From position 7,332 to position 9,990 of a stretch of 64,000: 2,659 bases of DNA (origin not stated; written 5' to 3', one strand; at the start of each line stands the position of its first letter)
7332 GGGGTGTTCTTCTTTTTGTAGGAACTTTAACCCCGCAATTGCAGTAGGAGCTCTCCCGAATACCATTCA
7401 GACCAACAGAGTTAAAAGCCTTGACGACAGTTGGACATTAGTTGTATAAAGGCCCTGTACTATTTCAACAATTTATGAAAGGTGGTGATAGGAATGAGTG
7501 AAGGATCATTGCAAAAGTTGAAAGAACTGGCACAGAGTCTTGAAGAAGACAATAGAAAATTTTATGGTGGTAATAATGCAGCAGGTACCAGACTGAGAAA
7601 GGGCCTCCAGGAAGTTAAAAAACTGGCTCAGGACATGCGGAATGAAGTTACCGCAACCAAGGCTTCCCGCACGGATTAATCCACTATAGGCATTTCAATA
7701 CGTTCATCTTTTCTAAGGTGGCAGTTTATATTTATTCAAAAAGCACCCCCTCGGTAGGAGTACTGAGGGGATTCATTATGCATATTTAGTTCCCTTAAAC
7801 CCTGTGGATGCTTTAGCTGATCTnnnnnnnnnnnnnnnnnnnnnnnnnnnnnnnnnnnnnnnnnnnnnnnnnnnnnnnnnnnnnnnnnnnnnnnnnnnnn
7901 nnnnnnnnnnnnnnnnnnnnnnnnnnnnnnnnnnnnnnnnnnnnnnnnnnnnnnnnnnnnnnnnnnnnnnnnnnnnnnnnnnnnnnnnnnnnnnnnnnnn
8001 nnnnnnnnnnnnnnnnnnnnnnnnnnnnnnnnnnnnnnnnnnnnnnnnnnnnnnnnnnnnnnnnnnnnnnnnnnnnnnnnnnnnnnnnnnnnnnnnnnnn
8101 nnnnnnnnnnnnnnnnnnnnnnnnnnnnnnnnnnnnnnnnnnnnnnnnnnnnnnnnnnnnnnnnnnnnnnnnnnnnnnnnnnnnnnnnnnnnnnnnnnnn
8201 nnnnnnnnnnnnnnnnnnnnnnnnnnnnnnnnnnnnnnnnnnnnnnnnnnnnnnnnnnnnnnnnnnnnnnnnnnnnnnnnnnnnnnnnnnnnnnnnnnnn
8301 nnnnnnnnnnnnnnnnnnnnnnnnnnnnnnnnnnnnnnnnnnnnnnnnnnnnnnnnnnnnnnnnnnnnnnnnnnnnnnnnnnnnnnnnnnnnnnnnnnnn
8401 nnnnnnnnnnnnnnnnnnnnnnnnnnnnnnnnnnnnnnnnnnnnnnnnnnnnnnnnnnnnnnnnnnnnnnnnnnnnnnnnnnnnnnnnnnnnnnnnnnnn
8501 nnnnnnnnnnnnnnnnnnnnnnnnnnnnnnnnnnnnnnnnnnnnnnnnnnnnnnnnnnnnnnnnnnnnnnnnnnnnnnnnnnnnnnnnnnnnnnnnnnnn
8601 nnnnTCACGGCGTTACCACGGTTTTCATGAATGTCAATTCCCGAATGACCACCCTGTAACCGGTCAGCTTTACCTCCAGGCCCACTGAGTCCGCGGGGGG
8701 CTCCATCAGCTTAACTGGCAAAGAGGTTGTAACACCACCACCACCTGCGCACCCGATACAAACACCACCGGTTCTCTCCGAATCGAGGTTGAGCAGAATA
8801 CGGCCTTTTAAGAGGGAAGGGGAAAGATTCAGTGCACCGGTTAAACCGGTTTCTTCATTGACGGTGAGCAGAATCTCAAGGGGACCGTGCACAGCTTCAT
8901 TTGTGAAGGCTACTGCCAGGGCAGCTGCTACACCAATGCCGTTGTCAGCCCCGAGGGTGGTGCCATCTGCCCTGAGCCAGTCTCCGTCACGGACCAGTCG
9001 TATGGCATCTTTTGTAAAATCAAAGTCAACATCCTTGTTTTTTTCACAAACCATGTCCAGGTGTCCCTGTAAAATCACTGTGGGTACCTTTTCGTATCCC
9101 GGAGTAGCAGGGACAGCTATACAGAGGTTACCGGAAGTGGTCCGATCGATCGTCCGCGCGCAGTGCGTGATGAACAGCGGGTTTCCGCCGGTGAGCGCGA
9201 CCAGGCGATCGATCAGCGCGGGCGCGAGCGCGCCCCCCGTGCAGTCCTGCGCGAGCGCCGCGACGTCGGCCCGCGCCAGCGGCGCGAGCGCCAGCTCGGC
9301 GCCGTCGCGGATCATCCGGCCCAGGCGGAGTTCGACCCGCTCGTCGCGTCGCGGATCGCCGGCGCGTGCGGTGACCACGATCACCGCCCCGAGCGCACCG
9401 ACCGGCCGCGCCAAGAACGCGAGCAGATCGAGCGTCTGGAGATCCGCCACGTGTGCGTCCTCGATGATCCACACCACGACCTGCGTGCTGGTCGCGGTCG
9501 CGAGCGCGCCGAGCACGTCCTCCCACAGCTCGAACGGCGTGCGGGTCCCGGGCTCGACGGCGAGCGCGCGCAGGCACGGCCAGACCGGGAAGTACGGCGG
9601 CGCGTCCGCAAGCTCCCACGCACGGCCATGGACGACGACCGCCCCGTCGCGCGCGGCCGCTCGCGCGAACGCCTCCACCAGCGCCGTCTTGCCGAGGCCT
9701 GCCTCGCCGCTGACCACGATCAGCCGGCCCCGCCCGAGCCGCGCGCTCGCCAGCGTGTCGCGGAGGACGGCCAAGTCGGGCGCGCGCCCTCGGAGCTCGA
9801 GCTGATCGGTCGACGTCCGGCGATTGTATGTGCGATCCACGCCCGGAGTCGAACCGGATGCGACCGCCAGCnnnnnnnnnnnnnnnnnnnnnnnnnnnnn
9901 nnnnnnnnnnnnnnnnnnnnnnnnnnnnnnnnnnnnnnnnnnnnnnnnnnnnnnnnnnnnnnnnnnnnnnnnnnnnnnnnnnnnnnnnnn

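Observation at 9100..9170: Abrupt GC-content break inside a gene: likely chimeric join between a low-GC (Bacteroidota-like) and a high-GC (Myxococcota-like) genome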

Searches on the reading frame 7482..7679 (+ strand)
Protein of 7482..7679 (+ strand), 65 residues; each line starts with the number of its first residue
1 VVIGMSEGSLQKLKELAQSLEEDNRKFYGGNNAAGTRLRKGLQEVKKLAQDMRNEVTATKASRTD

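Call 9: search_protein_families(library=pfam, proteins=[window:7482-7679:+], max_evalue=0.01)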
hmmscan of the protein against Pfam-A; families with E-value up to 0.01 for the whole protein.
window:7482-7679:+ (65 aa): 1 family
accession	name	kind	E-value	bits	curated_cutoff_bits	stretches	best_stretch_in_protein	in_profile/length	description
PF07432.18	Hc1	-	4.7e-19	68.4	23.5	1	10-61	4-56/57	Histone H1-like protein Hc1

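Call 11: find_encoding_contigs(protein=window:7482-7679:+, flank=10000, max_places=10)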
Protein window:7482-7679:+ (65 aa): no gene with exactly this product is on record in the collection.

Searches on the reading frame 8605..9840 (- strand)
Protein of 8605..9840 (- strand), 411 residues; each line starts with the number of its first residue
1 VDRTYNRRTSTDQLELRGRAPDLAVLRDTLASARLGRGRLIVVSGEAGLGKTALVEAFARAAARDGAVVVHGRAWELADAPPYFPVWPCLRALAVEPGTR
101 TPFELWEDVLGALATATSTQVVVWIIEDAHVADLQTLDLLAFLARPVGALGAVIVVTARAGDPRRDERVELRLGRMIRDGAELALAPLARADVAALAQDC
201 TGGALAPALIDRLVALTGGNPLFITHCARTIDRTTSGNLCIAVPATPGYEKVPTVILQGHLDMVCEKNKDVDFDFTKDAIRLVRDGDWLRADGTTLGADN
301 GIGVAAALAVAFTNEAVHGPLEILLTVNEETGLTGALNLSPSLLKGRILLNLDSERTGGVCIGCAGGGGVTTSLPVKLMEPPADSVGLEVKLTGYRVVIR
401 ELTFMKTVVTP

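Call 9: search_protein_families(library=pfam, proteins=[window:8605-9840:-], max_evalue=0.01)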
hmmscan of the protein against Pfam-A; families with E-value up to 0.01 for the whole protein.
window:8605-9840:- (411 aa): 5 families
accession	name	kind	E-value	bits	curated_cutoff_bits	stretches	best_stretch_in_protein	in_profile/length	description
PF13191.12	AAA_16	-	2.1e-17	64.5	32.6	1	16-155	2-166/167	AAA ATPase domain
PF13401.12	AAA_22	-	1.8e-05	25.5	27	1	38-145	5-109/130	AAA domain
PF01546.33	Peptidase_M20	-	0.00015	22.2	24.6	1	256-341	1-81/206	Peptidase family M20/M25/M40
PF05729.18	NACHT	-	0.00024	21.4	26.7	1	39-65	1-27/167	NACHT domain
PF04389.22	Peptidase_M28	-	0.00042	20.5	21.3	1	253-356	13-96/193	Peptidase family M28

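Call 10: find_encoding_contigs(protein=window:8605-9840:-, flank=10000, max_places=10)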
Protein window:8605-9840:- (411 aa): no gene with exactly this product is on record in the collection.

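Call 12: find_homologous_proteins(query=window:8605-9840:-, max_evalue=0.00001)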
Query window:8605-9840:- (411 aa): 7924 proteins with E <= 0.00001 among 8000 candidates; the best 120 are listed.
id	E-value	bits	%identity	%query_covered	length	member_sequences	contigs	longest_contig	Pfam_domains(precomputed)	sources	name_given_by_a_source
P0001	5.4e-249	844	100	95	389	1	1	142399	PF13401.13,PF13191.13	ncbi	-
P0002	1.5e-94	335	92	41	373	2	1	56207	-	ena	-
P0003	2.9e-93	331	85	44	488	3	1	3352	PF01546.34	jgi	jgi:dipeptidase D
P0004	1.9e-92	329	90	41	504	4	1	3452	PF01546.34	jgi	-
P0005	3.4e-92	328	84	44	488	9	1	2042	PF01546.34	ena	-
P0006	5.2e-85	304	86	39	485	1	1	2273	PF01546.34,PF07687.20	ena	-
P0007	2.7e-84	302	84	39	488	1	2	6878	PF01546.34,PF07687.20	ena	-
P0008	6.8e-84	300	84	39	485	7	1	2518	PF01546.34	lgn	-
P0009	8.7e-84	300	84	39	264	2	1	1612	-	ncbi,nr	ncbi:MAG: M20/M25/M40 family metallo-hydrolase, partial [Thermodesulfobacteriota bacterium]|nr:M20/M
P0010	3.5e-83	298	83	39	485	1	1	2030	PF01546.34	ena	-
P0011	3.3e-82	295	82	39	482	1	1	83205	PF01546.34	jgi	jgi:dipeptidase D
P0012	7.2e-82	294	84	39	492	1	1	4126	PF01546.34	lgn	-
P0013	1.2e-74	270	74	40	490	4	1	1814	PF01546.34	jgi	jgi:dipeptidase D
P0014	1.6e-74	269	73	40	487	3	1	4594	PF01546.34,PF07687.20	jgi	-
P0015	6.2e-74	268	73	41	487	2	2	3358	PF01546.34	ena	-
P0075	4.2e-57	212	53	56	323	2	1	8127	PF13401.13,PF13191.13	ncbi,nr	ncbi:MAG TPA: AAA family ATPase, partial [Kofleriaceae bacterium]|nr:AAA family ATPase [Kofleriaceae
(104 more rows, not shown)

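Call 13: find_encoding_contigs(protein=P0001, flank=10000, max_places=10)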
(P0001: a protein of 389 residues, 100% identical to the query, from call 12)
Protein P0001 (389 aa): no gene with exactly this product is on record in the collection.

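Call 14: find_encoding_contigs(protein=P0002, flank=10000, max_places=10)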
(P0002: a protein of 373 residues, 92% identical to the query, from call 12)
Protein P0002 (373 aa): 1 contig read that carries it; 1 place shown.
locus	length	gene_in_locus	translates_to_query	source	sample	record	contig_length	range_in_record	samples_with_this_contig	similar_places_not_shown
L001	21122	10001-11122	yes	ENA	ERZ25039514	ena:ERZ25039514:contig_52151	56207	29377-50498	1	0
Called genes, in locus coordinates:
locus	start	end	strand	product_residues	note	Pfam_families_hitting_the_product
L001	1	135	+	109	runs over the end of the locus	PF07238:PilZ (weak)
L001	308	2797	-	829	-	-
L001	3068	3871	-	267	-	-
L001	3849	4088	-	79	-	-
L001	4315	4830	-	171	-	-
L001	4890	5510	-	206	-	PF02525:Flavodoxin_2 (weak), PF03358:FMN_red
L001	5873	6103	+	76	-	PF02826:2-Hacid_dh_C, PF22660:RS_preATP-grasp-like (weak), PF02737:3HCDH_N, PF03807:F420_oxidored (weak)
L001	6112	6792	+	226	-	PF02737:3HCDH_N, PF00725:3HCDH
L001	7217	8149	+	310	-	PF07044:DUF1329 (weak), PF17131:TP_0789-like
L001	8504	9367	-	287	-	PF13624:SurA_N_3, PF13623:SurA_N_2, PF13145:Rotamase_2, PF13616:Rotamase_3, PF00639:Rotamase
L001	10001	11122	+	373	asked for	-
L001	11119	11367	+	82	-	-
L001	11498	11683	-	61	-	PF07432:Hc1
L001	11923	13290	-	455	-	-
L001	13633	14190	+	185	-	-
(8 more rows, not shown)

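Call 16: list_cluster_members(proteins=[P0001, P0002, P0009, P0075, P0004])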
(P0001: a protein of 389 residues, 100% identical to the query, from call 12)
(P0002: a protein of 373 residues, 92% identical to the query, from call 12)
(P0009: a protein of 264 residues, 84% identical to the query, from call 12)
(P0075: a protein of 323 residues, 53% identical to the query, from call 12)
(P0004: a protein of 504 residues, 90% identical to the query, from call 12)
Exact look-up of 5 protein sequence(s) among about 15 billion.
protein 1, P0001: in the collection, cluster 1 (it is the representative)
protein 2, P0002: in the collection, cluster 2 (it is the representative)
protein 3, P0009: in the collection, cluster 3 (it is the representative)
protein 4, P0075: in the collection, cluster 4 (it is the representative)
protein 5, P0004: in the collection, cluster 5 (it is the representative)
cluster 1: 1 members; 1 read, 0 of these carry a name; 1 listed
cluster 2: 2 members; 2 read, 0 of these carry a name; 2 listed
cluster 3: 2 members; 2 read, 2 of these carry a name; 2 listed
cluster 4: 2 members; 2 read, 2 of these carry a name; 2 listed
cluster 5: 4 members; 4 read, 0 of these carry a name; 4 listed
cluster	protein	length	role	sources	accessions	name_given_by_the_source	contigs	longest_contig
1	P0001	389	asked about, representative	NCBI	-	-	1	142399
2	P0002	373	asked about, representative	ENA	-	-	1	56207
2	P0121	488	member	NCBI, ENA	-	-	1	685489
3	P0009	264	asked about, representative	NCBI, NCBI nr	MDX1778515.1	MAG: M20/M25/M40 family metallo-hydrolase, partial [Thermodesulfobacteriota bacterium] | M20/M25/M40 family metallo-hydrolase [Thermodesulfobacteriota bacterium]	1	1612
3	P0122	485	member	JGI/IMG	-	dipeptidase D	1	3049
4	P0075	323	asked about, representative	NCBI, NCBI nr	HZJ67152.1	MAG TPA: AAA family ATPase, partial [Kofleriaceae bacterium] | AAA family ATPase [Kofleriaceae bacterium]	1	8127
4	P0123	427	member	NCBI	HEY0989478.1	MAG TPA: AAA family ATPase, partial [Kofleriaceae bacterium]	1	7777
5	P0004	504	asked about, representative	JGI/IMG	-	-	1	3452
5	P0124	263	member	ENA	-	-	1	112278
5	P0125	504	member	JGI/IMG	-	-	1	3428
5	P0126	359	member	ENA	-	-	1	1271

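Call 18: find_encoding_contigs(protein=P0121, flank=10000, max_places=5)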
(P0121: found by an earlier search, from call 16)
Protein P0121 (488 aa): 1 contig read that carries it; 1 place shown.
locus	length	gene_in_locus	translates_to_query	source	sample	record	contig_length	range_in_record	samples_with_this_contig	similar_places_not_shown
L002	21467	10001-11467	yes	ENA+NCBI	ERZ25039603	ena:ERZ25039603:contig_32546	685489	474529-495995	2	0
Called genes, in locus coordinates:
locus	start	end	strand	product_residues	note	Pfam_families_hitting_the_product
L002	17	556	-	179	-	-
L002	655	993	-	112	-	-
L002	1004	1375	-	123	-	-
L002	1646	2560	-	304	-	PF00581:Rhodanese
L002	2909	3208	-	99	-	-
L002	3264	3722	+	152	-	-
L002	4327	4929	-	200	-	-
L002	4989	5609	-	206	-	PF02525:Flavodoxin_2 (weak), PF03358:FMN_red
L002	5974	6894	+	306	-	PF02826:2-Hacid_dh_C, PF02737:3HCDH_N, PF03446:NAD_binding_2 (faint), PF03807:F420_oxidored (weak), PF00725:3HCDH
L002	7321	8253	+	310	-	PF07044:DUF1329 (weak), PF17131:TP_0789-like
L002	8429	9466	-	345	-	PF13623:SurA_N_2, PF13624:SurA_N_3, PF13145:Rotamase_2, PF13616:Rotamase_3, PF00639:Rotamase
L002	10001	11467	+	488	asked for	PF01546:Peptidase_M20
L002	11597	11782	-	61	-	PF07432:Hc1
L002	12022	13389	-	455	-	-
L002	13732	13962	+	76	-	-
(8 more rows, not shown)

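Call 19: find_encoding_contigs(protein=P0124, flank=10000, max_places=5)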
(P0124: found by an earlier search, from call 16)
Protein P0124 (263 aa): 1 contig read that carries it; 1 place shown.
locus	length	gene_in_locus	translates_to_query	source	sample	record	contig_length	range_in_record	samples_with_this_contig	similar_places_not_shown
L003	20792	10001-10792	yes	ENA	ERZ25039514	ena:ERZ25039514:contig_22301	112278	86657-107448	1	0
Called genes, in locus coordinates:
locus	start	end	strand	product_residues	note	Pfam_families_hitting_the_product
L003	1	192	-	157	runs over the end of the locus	-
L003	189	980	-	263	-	-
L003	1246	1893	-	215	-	-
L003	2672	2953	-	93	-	-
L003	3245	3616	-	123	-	-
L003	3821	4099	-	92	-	PF00581:Rhodanese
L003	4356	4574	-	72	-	-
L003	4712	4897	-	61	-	-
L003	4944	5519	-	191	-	PF03358:FMN_red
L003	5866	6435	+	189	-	PF02826:2-Hacid_dh_C, PF02737:3HCDH_N, PF03807:F420_oxidored (faint), PF22660:RS_preATP-grasp-like (faint)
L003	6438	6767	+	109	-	PF00725:3HCDH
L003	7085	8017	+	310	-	PF07044:DUF1329 (weak), PF17131:TP_0789-like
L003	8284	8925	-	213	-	PF13145:Rotamase_2, PF13616:Rotamase_3, PF00639:Rotamase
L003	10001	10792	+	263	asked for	PF07687:M20_dimer (weak)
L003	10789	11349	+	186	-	-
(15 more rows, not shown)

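Call 21: find_related_loci(query=window:8605-9840:-, collection=genome_contigs, flank=10000)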
Query window:8605-9840:- (411 aa) in genome_contigs; peptide patterns used: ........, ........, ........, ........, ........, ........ (x = any residue, [..] = any of these).
599 stretches matched a pattern (row limit reached: there are more); 569 encode a relative of the query (tblastn E <= 1e-3); the best 80 are kept; 80 distinct loci.
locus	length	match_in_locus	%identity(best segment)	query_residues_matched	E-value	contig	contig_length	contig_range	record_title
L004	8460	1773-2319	90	230-411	2e-95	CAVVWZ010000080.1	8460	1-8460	MAG: uncultured delta proteobacterium isolate MFD03551.bin.2.80 genome assembly, contig: contig_8383, whole genome shotg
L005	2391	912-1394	63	236-396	3e-61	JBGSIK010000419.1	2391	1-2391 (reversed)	MAG: Candidatus Krumholzibacteriia bacterium isolate JTS-AC129 k141_1922397, whole genome shotgun sequence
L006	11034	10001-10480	62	237-396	8e-58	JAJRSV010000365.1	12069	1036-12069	MAG: Bacteroidetes bacterium isolate Dive96_bin1.139 k141_4236116, whole genome shotgun sequence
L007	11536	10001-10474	61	237-394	3e-57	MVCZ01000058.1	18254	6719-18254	MAG: candidate division KSB1 bacterium 4484_188 ex4484_188_scaffold_19695, whole genome shotgun sequence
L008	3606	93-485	67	237-367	1e-56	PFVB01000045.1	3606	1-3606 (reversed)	MAG: Ignavibacteriales bacterium CG_4_9_14_3_um_filter_34_10 CG_4_9_14_3_um_filter_150_scaffold_35771_c, whole genome sh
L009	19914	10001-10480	58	237-396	7e-57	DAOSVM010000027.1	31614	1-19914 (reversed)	MAG TPA_asm: Ignavibacteriales bacterium isolate AMR_MDS_2163 NODE_977_length_31614_cov_6.650021, whole genome shotgun s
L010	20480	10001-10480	56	237-396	9e-56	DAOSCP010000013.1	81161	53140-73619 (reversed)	MAG TPA_asm: Ignavibacteriales bacterium isolate AMR_MDS_1854 NODE_226_length_81161_cov_15.690220, whole genome shotgun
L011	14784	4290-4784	56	232-396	2e-55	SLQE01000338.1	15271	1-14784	MAG: Bacteroidetes bacterium isolate CSSed165cm_521R1 CSSed16-5cm-11583, whole genome shotgun sequence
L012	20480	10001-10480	56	237-396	3e-55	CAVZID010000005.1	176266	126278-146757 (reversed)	MAG: uncultured Bacteroidetes bacterium isolate MFD02416.bin.2.172 genome assembly, contig: contig_106029, whole genome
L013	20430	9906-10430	51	220-396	2e-54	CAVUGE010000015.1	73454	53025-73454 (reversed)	MAG: uncultured Bacteroidetes bacterium isolate MFD02416.bin.2.156 genome assembly, contig: contig_32557, whole genome s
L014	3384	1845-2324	54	237-396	1e-54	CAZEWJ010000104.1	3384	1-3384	MAG TPA_asm: uncultured Ignavibacteriaceae bacterium isolate SRP136066_co1_204 genome assembly, contig: NODE_56961_lengt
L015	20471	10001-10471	57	237-393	9e-55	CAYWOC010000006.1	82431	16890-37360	MAG TPA_asm: uncultured Muribaculaceae bacterium isolate SRP225648_co1_117 genome assembly, contig: NODE_392_length_8243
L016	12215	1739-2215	57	236-394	9e-55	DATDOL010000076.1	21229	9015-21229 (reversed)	MAG TPA_asm: Ignavibacteriaceae bacterium isolate SMAG_U7893 k141_2661765, whole genome shotgun sequence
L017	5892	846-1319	58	237-394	2e-54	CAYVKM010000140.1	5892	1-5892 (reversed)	MAG TPA_asm: uncultured Calditrichaceae bacterium isolate SRP214966_co2_132 genome assembly, contig: NODE_26560_length_5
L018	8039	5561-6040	56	237-396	2e-54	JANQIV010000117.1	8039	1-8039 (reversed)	MAG: Melioribacteraceae bacterium isolate PL24a_bin.71 k99_1289132, whole genome shotgun sequence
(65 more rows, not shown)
